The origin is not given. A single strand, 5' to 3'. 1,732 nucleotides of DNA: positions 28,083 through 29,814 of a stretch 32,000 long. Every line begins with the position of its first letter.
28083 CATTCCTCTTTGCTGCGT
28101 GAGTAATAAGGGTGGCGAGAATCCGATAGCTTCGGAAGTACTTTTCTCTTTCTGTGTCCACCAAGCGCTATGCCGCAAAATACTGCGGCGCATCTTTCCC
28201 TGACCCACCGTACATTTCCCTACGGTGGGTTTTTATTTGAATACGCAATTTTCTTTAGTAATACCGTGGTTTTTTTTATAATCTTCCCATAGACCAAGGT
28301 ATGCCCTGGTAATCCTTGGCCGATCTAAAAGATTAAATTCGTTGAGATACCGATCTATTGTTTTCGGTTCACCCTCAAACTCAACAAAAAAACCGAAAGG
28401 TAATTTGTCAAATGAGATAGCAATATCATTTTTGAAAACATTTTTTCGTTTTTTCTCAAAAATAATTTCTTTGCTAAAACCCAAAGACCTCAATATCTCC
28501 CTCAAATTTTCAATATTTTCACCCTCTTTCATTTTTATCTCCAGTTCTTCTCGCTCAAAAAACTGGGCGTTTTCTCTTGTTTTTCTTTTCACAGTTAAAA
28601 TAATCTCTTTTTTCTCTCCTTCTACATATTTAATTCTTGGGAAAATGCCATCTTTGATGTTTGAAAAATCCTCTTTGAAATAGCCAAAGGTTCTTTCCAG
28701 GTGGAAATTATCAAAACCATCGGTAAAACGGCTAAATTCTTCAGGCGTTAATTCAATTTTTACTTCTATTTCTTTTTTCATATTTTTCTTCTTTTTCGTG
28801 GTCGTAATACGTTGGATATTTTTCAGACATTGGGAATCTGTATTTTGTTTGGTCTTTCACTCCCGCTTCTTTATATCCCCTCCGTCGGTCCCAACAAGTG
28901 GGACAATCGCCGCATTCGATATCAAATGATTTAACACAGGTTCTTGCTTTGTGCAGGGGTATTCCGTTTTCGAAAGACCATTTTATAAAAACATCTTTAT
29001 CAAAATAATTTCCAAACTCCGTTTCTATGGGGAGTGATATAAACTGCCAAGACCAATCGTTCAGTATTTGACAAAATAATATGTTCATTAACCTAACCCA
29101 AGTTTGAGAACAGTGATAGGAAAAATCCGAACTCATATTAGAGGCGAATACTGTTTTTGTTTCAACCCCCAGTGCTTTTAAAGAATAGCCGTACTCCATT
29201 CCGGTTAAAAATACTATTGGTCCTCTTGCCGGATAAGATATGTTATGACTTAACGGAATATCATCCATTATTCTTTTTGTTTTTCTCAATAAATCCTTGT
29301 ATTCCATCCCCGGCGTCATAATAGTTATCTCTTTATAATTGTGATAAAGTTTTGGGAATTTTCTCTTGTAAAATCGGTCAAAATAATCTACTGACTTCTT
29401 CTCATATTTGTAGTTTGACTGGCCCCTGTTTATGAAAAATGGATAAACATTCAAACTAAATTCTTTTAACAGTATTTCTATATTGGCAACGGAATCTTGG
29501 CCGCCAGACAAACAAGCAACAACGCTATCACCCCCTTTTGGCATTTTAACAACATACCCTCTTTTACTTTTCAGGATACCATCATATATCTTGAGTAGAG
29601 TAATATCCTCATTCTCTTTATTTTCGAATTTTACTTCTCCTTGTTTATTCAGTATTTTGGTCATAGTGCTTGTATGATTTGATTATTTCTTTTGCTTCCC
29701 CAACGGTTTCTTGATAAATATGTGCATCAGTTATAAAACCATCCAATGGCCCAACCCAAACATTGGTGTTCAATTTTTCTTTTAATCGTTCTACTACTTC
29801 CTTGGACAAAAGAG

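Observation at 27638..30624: Pair of 202-bp inverted repeats (194/202 identical, no gaps) bracketing the cassette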

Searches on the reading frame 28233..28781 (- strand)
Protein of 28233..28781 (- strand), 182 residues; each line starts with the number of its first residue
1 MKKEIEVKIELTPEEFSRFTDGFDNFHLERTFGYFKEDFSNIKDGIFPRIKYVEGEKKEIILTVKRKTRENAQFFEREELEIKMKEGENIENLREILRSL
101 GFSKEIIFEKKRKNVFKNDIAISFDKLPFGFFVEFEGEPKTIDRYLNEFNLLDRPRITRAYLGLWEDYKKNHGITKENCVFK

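Call 10: search_protein_families(library=pfam, proteins=[window:28233-28781:-], max_evalue=0.01)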
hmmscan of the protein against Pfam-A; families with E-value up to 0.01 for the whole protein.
window:28233-28781:- (182 aa): 1 family
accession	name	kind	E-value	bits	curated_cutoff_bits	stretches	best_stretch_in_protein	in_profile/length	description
PF01928.26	CYTH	-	0.00017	21.9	23.2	1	56-142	61-150/179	CYTH domain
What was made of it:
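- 28233..28781 (-): CYTH-like gene (182 aa), third gene of the operon. Pfam CYTH E = 1.7e-4 (21.9 bits, below the 23.2-bit curated cutoff; call 10).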

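Call 11: search_protein_families(library=padloc, proteins=[window:28233-28781:-], max_evalue=0.01)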
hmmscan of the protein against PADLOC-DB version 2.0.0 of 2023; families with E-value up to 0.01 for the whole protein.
window:28233-28781:- (182 aa): 0 families

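Call 83: search_protein_families(library=ncbifam, proteins=[window:28233-28781:-], max_evalue=0.01)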
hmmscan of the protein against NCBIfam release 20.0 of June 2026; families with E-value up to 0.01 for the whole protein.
window:28233-28781:- (182 aa): 1 family
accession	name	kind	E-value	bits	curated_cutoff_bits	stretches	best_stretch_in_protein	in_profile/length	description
TIGR00318.1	cyaB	equivalog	3.6e-05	23.7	57.95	1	37-145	43-143/174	class IV adenylate cyclase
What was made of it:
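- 28233..28781 (-): NCBIfam class IV adenylate cyclase at 23.7 bits, below cutoff (call 83).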

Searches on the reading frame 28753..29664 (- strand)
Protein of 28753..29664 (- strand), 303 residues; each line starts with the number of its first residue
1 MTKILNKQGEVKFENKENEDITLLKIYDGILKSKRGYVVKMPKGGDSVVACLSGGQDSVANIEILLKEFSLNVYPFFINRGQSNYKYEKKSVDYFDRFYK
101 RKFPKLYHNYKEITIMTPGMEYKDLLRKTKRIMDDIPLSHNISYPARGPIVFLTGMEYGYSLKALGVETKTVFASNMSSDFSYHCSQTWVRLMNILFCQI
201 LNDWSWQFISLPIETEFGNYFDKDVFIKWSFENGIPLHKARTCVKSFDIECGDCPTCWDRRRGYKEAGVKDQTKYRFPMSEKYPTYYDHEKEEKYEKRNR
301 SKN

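Call 10: search_protein_families(library=pfam, proteins=[window:28753-29664:-], max_evalue=0.01)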
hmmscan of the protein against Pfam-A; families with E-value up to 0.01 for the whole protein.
window:28753-29664:- (303 aa): 1 family
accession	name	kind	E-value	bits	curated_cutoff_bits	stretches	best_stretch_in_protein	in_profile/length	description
PF06508.19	QueC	-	4e-09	36.7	22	1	48-267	2-209/210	Queuosine biosynthesis protein QueC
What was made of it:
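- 28753..29664 (-): QueC-like PP-loop ATPase gene (303 aa). Pfam QueC E = 4e-9 (call 10).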

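Call 11: search_protein_families(library=padloc, proteins=[window:28753-29664:-], max_evalue=0.01)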
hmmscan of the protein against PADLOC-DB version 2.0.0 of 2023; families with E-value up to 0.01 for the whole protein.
window:28753-29664:- (303 aa): 1 family
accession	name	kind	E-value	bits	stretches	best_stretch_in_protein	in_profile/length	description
PDLC00911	QueC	-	5.6e-14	50.7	2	183-262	111-183/190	QueC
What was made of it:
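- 28753..29664 (-): PADLOC QueC E = 5.6e-14 (call 11).
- Tried and rejected: PADLOC hits only QueC (call 11).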

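Call 17: find_encoding_contigs(protein=window:28753-29664:-, flank=10000, max_places=10)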
Protein window:28753-29664:- (303 aa): 1 contig read that carries it; 1 place shown.
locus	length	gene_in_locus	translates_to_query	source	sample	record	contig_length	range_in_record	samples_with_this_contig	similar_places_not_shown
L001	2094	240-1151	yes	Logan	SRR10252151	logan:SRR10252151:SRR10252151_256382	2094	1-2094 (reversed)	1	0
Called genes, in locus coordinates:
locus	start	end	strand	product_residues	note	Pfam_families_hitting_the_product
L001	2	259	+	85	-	?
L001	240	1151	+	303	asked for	PF06508:QueC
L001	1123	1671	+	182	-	-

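Call 18: find_homologous_proteins(query=window:28753-29664:-)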
Query window:28753-29664:- (303 aa): 131 proteins with E <= 0.001 among 718 candidates; the best 120 are listed.
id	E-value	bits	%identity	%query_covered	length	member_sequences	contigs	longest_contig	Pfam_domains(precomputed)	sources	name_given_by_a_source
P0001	1.1e-192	657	92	100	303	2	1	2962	PF06508.20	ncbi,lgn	-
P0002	1.0e-190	651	90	99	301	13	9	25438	PF06508.20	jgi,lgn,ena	-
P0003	5.7e-190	648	90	99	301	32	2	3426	PF06508.20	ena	-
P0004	3.6e-189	645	90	99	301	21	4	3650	PF06508.20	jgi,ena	-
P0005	3.0e-187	639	88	99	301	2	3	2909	PF06508.20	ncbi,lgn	-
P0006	4.7e-187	639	88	99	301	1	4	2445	PF06508.20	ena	-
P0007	6.5e-186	635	89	99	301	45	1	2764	PF06508.20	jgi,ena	-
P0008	6.6e-186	635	88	99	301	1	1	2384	PF06508.20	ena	-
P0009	2.0e-184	630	87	99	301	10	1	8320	PF06508.20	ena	-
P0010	2.1e-184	630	89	99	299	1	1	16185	PF06508.20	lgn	-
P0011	1.4e-183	627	87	99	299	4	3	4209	PF06508.20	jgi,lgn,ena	-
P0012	2.6e-182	623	86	100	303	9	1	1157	PF06508.20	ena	-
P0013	2.5e-178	610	84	99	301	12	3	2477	PF06508.20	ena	-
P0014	3.0e-178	610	85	99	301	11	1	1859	PF06508.20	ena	-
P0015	5.3e-178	609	85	95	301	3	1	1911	PF06508.20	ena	-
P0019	8.2e-170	582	82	99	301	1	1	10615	PF06508.20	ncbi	ncbi:MAG: 7-cyano-7-deazaguanine synthase [Candidatus Nealsonbacteria bacterium]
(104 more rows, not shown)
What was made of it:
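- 28753..29664 (-): 131 homologues in CPR metagenomes (call 18).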

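Call 19: find_encoding_contigs(protein=P0002, flank=6000, max_places=4)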
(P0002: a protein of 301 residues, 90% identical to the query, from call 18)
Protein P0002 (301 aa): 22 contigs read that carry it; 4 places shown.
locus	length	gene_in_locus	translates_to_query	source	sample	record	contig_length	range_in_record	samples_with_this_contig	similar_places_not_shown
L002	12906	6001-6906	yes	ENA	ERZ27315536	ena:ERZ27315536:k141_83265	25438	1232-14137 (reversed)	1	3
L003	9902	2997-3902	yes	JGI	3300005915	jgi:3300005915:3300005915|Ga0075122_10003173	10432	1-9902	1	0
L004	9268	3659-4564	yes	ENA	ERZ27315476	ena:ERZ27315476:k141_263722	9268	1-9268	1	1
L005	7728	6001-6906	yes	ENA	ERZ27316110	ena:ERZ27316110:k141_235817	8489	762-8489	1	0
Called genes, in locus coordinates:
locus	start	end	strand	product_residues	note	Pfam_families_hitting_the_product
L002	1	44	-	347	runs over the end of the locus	PF00814:TsaD, PF22521:HypF_C_2 (weak)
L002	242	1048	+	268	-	-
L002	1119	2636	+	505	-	-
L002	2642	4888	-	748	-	PF17191:RecG_wedge, PF01336:tRNA_anti-codon (weak), PF00270:DEAD, PF04851:ResIII, PF00271:Helicase_C, PF22590:Cas3-like_C_2, PF19833:RecG_dom3_C (weak)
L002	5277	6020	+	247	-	PF00303:Thymidylat_synt (weak)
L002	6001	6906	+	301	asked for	PF06508:QueC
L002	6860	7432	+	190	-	PF01928:CYTH (faint)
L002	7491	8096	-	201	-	PF13207:AAA_17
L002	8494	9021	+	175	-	-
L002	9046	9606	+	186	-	PF12832:MFS_1_like (weak), PF07690:MFS_1, PF00083:Sugar_tr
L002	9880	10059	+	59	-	-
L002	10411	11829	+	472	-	PF01554:MatE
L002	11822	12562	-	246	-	PF18912:DZR_2 (weak), PF00156:Pribosyltran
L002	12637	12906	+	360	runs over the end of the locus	PF11104:PilM_2, PF14450:FtsA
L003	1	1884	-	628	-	?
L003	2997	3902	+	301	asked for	PF06508:QueC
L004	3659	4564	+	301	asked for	PF06508:QueC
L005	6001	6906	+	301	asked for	PF06508:QueC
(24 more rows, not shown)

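Call 20: find_encoding_contigs(protein=P0010, flank=6000, max_places=2)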
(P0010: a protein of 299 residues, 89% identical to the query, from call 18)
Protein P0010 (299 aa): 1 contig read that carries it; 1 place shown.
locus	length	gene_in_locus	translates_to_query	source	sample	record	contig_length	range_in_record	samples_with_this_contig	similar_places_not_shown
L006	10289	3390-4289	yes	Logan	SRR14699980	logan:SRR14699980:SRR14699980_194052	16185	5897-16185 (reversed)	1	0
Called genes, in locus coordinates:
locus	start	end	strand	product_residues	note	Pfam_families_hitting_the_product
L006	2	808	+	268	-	?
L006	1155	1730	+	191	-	PF18306:LDcluster4 (weak)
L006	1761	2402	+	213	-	PF12917:YfbR-like (faint), PF13023:HD_3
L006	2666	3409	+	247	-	PF00303:Thymidylat_synt (weak)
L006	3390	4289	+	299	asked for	PF06508:QueC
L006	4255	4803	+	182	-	PF01928:CYTH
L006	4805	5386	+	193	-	PF13207:AAA_17, PF13238:AAA_18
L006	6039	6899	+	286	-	PF01040:UbiA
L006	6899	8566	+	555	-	PF16927:HisKA_7TM (weak), PF00512:HisKA, PF02518:HATPase_c, PF13589:HATPase_c_3 (weak)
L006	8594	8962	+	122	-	PF00072:Response_reg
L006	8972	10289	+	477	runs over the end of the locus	PF01336:tRNA_anti-codon, PF00152:tRNA-synt_2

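Call 21: find_encoding_contigs(protein=P0019, flank=6000, max_places=2)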
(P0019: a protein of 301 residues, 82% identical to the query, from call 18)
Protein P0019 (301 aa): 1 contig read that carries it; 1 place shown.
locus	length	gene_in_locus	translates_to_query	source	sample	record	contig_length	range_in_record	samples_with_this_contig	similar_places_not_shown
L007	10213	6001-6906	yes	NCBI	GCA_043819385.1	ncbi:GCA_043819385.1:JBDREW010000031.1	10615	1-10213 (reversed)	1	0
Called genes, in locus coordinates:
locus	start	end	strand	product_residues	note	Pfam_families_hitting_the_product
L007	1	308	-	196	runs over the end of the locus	-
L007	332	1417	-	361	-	PF00579:tRNA-synt_1b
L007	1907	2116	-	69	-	-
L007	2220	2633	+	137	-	PF08378:NERD (weak), PF02021:UPF0102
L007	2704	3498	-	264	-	PF08282:Hydrolase_3, PF05116:S6PP (weak)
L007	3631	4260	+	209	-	PF01553:Acyltransferase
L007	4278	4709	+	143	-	PF00293:NUDIX, PF14815:NUDIX_4 (weak)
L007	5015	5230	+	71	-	-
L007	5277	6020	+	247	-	PF00303:Thymidylat_synt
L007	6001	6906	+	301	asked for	PF06508:QueC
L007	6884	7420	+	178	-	-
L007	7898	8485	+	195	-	PF03848:TehB, PF13489:Methyltransf_23, PF13847:Methyltransf_31, PF08241:Methyltransf_11, PF08242:Methyltransf_12, PF13649:Methyltransf_25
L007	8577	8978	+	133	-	-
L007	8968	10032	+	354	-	PF01636:APH, PF02958:EcKL (faint)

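Call 28: find_encoding_contigs(protein=P0001, flank=6000, max_places=4)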
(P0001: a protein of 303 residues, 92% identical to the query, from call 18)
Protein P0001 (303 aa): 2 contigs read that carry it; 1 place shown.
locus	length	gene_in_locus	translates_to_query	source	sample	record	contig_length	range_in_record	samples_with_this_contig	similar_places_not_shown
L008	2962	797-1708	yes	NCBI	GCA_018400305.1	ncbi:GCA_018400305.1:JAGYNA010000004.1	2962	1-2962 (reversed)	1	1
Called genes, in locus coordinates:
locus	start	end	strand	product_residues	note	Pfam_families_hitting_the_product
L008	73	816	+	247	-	PF00303:Thymidylat_synt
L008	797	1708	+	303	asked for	PF06508:QueC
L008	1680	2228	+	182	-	PF01928:CYTH (weak)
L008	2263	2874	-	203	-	-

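Call 29: find_encoding_contigs(protein=P0004, flank=6000, max_places=4)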
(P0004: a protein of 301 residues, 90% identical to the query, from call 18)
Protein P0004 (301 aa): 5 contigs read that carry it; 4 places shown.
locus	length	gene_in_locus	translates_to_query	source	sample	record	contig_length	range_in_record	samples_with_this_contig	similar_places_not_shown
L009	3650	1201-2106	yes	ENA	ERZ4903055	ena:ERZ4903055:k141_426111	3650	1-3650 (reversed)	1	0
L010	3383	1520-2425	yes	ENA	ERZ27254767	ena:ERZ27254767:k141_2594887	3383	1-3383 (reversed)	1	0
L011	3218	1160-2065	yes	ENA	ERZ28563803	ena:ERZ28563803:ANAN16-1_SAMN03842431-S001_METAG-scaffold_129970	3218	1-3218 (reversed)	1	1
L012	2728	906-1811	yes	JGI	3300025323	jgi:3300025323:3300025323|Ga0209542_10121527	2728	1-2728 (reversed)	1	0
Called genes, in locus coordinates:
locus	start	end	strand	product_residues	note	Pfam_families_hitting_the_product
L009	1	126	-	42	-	?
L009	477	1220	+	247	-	PF00303:Thymidylat_synt (weak)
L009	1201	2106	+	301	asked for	PF06508:QueC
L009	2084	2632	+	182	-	PF01928:CYTH (weak)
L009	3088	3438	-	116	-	PF01050:MannoseP_isomer, PF07883:Cupin_2 (weak)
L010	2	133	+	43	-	?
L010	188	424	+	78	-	-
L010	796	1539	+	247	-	PF00303:Thymidylat_synt (weak)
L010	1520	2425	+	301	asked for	PF06508:QueC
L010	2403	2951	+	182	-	PF01928:CYTH (weak)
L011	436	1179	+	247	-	PF00303:Thymidylat_synt (weak)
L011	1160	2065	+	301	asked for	PF06508:QueC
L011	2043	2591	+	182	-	PF01928:CYTH (weak)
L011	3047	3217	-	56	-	?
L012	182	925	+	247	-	PF00303:Thymidylat_synt (weak)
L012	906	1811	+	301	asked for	PF06508:QueC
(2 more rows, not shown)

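Call 30: find_encoding_contigs(protein=P0005, flank=6000, max_places=4)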
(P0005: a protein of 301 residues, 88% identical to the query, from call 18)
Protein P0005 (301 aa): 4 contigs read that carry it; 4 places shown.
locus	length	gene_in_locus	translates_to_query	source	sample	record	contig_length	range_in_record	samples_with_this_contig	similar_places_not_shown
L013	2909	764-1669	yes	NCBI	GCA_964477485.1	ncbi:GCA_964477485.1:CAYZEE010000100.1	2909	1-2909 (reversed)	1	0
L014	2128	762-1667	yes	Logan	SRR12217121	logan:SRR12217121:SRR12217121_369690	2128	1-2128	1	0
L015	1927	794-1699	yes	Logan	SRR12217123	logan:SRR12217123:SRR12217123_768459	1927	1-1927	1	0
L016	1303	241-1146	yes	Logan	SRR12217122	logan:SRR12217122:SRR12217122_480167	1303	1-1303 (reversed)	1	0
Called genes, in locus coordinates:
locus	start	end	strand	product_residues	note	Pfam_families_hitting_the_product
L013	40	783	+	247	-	PF00303:Thymidylat_synt (weak)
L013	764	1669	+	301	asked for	PF06508:QueC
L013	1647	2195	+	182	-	PF01928:CYTH (faint)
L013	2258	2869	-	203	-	PF13207:AAA_17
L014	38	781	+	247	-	PF00303:Thymidylat_synt (weak)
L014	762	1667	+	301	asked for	PF06508:QueC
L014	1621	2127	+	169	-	?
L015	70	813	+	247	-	PF00303:Thymidylat_synt (weak)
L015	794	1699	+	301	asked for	PF06508:QueC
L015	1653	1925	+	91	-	?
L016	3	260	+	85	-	?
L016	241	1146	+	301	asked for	PF06508:QueC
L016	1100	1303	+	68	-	?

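Call 39: find_related_loci(query=window:28753-29664:-, collection=metagenome_contigs, flank=4000)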
Query window:28753-29664:- (303 aa) in metagenome_contigs; peptide patterns used: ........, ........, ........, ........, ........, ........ (x = any residue, [..] = any of these).
175 stretches matched a pattern; 69 encode a relative of the query (tblastn E <= 1e-3); 68 distinct loci.
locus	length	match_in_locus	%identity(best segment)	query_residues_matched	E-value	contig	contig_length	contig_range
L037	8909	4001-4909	90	1-303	0e+0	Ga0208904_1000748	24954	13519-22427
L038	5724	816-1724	90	1-303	0e+0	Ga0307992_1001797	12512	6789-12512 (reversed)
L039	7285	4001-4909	90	1-303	0e+0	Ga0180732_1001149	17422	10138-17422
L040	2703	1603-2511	90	1-303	0e+0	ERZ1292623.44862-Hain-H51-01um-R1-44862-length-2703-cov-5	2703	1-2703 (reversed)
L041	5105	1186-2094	89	1-303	0e+0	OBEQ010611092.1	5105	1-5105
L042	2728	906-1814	90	1-303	0e+0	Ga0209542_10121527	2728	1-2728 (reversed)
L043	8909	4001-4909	89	1-303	0e+0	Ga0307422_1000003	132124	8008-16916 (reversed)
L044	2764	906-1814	89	1-303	0e+0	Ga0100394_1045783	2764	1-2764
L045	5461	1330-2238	90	1-303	0e+0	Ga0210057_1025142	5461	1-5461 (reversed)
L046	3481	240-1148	90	1-303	0e+0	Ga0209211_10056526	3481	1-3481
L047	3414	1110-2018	90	1-303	0e+0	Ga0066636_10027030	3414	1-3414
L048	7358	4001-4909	87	1-303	0e+0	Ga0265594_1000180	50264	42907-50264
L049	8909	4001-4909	85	1-303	0e+0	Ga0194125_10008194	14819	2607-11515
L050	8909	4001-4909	85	1-303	0e+0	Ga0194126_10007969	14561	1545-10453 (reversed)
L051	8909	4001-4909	87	1-303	0e+0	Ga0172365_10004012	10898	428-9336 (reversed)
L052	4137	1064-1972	83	1-303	0e+0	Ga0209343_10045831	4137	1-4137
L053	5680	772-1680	83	1-303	2e-178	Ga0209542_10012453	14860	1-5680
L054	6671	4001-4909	83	1-303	4e-178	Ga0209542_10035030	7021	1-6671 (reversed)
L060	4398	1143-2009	84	1-289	6e-178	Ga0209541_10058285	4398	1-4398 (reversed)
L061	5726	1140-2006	84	1-289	5e-175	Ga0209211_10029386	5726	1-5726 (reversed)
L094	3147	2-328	89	195-303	4e-66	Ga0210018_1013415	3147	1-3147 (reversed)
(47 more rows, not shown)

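Call 74: search_protein_families(library=pfam, proteins=[L094:946-1308:+, L002:7491-8096:-], max_evalue=0.05)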
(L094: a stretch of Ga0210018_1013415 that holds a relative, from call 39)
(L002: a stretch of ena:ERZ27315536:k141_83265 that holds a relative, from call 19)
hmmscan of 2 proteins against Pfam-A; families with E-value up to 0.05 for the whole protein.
L094:946-1308:+ (120 aa): 1 family
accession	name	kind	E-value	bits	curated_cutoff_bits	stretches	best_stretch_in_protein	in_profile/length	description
PF09876.14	DUF2103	-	5.6e-07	29.9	22.4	1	33-107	4-86/98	Predicted metal-binding protein (DUF2103)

L002:7491-8096:- (201 aa): 5 families
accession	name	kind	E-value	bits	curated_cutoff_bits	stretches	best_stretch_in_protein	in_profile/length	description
PF13207.12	AAA_17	-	6.8e-08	33.3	27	1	7-140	2-129/136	AAA domain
PF13238.12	AAA_18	-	0.00014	22.7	29.4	1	3-141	1-119/128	AAA domain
PF13191.12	AAA_16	-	0.0094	16.9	32.6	1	2-46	26-64/167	AAA ATPase domain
PF13401.12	AAA_22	-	0.013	16.3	27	0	2-37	7-45/130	AAA domain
PF03266.21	NTPase_1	-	0.023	15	23.9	1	3-31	2-30/168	NTPase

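Call 83: search_protein_families(library=ncbifam, proteins=[window:28753-29664:-, L002:7491-8096:-, L094:946-1308:+], max_evalue=0.01)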
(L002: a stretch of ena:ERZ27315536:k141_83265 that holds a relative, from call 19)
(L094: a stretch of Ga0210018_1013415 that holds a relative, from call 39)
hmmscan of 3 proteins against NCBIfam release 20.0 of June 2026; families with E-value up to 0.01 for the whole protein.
window:28753-29664:- (303 aa): 3 families
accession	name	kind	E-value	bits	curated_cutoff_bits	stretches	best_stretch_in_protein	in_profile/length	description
NF041925.1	QatC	equivalog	0.0019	17.2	280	0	241-292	292-343/398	Qat anti-phage system QueC-like protein QatC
TIGR00364.1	TIGR00364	equivalog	0.0025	17.4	150.3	0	49-260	2-201/201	7-cyano-7-deazaguanine synthase QueC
NF049949.1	tRNAsynTtuAPyrococ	equivalog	0.0059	15.8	450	0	40-92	42-91/292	tRNA-5-methyluridine(54) 2-sulfurtransferase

L002:7491-8096:- (201 aa): 3 families
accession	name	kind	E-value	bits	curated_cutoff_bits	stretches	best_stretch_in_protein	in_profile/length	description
NF003122.0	PRK04040.1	equivalog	5.9e-09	35.7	155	1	3-186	5-184/189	adenylate kinase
NF010248.0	PRK13695.1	equivalog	0.0014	18.4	156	1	3-30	6-33/180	NTPase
NF008996.1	PRK12339.1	equivalog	0.0067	16.2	250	0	2-30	2-27/193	mevalonate-3-phosphate 5-kinase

L094:946-1308:+ (120 aa): 0 families
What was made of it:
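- Tried and rejected: NCBIfam QatC scores 17 bits against a 280-bit cutoff (call 83).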

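Call 85: search_solved_structures(query=window:28753-29664:-, max_evalue=0.01)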
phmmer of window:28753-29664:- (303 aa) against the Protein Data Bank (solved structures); distinct sequences matched with E-value up to 0.01: 0.
